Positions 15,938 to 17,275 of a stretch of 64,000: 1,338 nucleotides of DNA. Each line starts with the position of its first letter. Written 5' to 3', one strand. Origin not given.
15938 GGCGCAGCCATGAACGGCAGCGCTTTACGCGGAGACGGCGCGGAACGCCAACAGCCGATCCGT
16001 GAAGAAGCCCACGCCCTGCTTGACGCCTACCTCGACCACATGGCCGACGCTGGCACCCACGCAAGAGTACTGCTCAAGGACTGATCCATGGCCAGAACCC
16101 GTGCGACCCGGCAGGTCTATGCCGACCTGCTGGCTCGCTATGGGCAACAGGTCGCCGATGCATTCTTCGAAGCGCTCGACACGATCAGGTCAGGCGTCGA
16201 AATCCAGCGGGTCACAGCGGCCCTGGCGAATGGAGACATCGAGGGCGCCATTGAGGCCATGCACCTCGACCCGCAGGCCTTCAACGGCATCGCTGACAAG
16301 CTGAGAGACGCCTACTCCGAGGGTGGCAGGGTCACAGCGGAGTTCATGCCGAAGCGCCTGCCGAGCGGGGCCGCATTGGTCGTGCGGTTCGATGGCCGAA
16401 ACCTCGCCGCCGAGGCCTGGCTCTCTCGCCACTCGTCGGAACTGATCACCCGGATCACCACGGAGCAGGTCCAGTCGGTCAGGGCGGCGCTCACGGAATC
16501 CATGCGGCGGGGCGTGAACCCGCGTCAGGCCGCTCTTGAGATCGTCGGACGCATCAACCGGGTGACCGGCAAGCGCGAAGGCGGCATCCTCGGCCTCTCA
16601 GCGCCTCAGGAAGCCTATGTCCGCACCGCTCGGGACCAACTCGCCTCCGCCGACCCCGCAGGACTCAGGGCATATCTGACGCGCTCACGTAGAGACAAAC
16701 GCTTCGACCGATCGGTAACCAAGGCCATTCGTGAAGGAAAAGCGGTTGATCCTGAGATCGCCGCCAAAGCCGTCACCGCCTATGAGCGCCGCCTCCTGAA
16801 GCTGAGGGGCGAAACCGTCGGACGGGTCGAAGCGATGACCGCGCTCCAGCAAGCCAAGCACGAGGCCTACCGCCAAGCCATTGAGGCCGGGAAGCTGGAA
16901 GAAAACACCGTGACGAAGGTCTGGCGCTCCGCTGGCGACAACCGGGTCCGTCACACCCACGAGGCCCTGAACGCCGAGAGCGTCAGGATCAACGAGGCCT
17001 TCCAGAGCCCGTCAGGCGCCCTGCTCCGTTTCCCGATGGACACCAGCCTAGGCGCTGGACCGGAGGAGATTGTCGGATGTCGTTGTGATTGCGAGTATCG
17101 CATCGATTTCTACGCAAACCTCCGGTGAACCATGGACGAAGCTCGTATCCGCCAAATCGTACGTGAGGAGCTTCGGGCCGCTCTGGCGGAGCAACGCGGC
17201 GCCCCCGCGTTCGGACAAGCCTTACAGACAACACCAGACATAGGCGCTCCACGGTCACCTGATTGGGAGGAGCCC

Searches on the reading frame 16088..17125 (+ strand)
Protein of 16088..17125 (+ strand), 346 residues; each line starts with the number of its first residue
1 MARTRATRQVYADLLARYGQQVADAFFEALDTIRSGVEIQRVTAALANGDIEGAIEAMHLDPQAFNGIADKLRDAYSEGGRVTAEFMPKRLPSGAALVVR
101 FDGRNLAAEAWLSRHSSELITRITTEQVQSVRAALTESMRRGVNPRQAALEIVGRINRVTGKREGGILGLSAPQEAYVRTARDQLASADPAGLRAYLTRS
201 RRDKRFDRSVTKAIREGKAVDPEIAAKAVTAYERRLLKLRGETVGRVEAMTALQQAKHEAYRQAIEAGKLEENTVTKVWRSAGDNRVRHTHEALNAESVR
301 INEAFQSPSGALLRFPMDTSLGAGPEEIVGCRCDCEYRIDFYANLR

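Call 15: search_protein_families(library=phrogs, proteins=[window:16088-17125:+], max_evalue=0.00001)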
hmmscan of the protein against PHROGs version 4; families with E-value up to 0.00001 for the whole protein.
window:16088-17125:+ (346 aa): 5 families
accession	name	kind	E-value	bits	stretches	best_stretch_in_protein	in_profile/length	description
phrog_3517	-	head and packaging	1.6e-103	347.8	1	5-342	6-332/371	head morphogenesis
phrog_2468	-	head and packaging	2.3e-28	100.5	1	59-340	74-274/303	head morphogenesis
phrog_2662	-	head and packaging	8e-19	68.7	1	209-338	590-708/717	portal protein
phrog_859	-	head and packaging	1.5e-12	47.9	1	105-334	63-285/807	portal protein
phrog_6577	-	unknown function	2.7e-06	27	0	107-333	95-224/1066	-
